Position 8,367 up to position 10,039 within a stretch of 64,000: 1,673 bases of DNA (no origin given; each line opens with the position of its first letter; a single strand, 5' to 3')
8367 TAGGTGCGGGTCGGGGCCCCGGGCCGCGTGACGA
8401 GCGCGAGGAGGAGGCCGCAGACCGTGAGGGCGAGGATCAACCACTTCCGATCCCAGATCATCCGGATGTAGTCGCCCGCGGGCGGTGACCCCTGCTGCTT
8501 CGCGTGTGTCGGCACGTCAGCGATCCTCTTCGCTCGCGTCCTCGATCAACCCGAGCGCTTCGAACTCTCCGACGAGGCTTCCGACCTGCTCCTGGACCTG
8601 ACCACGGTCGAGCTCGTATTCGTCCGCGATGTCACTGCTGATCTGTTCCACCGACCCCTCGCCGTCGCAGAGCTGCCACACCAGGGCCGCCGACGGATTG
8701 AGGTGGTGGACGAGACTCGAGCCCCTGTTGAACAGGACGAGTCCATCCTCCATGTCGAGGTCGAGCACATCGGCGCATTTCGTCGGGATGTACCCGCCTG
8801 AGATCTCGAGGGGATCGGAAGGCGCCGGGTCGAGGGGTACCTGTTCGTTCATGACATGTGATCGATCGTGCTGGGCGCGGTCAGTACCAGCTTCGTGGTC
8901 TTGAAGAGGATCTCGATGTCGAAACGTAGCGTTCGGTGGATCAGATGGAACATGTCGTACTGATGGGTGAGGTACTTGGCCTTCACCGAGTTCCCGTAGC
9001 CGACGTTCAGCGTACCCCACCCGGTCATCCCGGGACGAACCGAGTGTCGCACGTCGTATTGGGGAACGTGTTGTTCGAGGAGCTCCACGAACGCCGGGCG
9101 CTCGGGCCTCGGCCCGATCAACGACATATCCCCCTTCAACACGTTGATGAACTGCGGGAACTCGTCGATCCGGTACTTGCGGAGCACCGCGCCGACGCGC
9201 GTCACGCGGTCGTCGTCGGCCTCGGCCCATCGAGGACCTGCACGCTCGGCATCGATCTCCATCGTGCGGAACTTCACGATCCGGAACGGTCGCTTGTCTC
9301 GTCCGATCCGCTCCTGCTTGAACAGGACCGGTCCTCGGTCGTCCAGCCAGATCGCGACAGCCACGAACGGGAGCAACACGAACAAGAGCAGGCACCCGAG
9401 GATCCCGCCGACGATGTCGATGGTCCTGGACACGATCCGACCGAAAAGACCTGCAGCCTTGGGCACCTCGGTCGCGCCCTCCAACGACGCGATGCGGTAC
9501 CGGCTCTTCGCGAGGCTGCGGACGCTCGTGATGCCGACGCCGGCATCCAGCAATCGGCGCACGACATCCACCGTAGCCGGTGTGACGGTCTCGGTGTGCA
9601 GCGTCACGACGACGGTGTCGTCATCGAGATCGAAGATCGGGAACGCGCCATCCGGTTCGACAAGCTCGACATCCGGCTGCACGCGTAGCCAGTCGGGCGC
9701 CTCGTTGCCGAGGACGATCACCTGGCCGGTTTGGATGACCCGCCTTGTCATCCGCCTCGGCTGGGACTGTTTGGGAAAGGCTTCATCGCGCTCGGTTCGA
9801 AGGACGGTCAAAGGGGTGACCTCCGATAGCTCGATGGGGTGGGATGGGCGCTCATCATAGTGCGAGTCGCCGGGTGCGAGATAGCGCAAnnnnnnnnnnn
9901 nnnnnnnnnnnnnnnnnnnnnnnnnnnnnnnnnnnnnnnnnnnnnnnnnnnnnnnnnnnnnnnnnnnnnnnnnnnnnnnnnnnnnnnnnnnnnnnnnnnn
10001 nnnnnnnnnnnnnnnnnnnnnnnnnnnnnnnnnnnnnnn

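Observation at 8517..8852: PqqD/RRE-type peptide chaperone translationally coupled between a BY-kinase and the priming glycosylphosphotransferase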

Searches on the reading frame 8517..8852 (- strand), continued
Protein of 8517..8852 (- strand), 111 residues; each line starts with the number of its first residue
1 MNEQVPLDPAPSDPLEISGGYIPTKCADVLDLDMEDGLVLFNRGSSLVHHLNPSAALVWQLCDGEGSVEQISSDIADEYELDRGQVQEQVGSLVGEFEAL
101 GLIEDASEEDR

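Call 80: search_solved_structures(query=window:8517-8852:-, max_evalue=1, show_alignments=1)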
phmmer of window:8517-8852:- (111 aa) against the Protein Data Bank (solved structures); distinct sequences matched with E-value up to 1: 15.
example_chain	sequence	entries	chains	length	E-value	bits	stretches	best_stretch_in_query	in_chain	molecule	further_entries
6jx3_B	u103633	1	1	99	0.0046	20.3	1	34-101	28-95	TfuB1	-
9x8z_B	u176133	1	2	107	0.014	18.8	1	27-106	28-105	PqqD family protein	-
2cau_A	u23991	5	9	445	0.073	16.5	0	22-90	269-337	PROTEIN (CANAVALIN) | Canavalin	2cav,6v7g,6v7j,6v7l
9x90_B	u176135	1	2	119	0.12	15.8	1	34-94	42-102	Lasso peptide biosynthesis PqqD family chaperone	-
1uik_A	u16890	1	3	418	0.16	15.4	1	19-73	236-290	alpha prime subunit of beta-conglycinin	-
5v1u_A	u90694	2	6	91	0.31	14.5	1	29-95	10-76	TbiB1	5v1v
5e1r_A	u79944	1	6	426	0.35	14.3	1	31-99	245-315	7S vicilin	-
2eaa_A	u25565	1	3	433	0.37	14.2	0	23-77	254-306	7S globulin-3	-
9is0_C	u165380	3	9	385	0.69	13.3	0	23-72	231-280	Beta-conglycinin beta subunit 2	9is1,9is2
7u1j_A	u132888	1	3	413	0.78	13.2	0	26-83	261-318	Convicilin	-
1ipj_A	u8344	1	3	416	0.79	13.1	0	23-72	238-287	BETA-CONGLYCININ, BETA CHAIN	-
1uij_A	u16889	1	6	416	0.8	13.1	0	23-72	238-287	beta subunit of beta conglycinin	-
1ipk_A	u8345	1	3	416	0.8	13.1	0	23-72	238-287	BETA-CONGLYCININ, BETA CHAIN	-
1cau_B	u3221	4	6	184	0.85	13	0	22-90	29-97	CANAVALIN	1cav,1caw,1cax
3g2b_A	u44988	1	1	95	0.95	12.9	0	48-93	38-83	Coenzyme PQQ synthesis protein D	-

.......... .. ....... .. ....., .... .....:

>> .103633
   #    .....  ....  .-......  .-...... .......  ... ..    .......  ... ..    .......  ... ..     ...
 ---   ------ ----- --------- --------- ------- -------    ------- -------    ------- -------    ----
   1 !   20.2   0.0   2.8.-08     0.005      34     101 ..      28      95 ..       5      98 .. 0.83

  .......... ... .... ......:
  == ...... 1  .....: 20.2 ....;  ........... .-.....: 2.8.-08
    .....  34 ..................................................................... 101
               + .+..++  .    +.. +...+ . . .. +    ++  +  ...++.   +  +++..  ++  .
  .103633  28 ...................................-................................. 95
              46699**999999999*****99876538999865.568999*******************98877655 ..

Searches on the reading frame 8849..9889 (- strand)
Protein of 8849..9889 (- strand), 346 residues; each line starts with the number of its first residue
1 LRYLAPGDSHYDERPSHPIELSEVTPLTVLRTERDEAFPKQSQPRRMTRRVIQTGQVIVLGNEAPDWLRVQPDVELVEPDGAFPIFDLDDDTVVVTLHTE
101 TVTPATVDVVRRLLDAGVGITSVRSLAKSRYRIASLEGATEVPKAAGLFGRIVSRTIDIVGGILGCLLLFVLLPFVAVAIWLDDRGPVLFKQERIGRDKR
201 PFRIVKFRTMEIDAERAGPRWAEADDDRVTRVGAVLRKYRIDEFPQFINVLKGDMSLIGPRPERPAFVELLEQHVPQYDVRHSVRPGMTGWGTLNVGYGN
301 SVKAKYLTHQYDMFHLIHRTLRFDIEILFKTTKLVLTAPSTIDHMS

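Call 7: search_protein_families(library=ncbifam, proteins=[window:8849-9889:-], max_evalue=0.1)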
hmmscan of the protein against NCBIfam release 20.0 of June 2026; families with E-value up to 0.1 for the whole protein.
window:8849-9889:- (346 aa): 10 families
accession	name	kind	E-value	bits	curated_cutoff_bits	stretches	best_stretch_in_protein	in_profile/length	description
TIGR03025.1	EPS_sugtrans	subfamily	9.1e-77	259.2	295.55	1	93-337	192-440/445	exopolysaccharide biosynthesis polyprenyl glycosylphosphotransferase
TIGR03013.1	EpsB_2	subfamily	1.8e-71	241.5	393.35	1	149-337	250-438/443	TIGR03013 family XrtA/PEP-CTERM system glycosyltransferase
TIGR03023.1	WcaJ_sugtrans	equivalog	1.1e-65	222.7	410.75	1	92-336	196-447/453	undecaprenyl-phosphate glucose phosphotransferase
TIGR03022.1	WbaP_sugtrans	subfamily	1.2e-41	143.5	403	1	151-337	256-451/456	undecaprenyl-phosphate galactose phosphotransferase WbaP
NF007518.0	PRK10124.1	equivalog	5.1e-38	131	684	1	150-331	270-453/464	undecaprenyl-phosphate glucose phosphotransferase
NF041877.1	EPS_EpsZ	equivalog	1.4e-36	126.1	800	1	153-338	265-455/459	exopolysaccharide biosynthesis polyisoprenyl-phosphate hexose-1-phosphate transferase EpsZ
NF050817.1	PolSacchBiosHfsE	equivalog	3.8e-34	118.2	750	1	151-302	269-424/467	polysaccharide biosynthesis protein HfsE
NF052601.1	undeca_RfbP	equivalog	4.2e-33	114.6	330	2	225-337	131-237/244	undecaprenyl-phosphate galactose phosphotransferase family protein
NF011751.0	PRK15204.1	equivalog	1.1e-23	83.6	907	1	150-337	276-471/476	undecaprenyl-phosphate galactose phosphotransferase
NF045514.1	glycotran_HepC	equivalog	2.1e-19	69.7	140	1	140-262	103-211/220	heterocyst development glycosyltransferase HepC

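Call 8: search_protein_families(library=pfam, proteins=[window:8849-9889:-], max_evalue=0.1)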
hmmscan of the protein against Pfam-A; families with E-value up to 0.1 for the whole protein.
window:8849-9889:- (346 aa): 1 family
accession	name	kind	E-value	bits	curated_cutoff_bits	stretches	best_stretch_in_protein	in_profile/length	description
PF02397.22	Bac_transf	-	2.8e-59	200.1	27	1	155-336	2-178/179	Bacterial sugar transferase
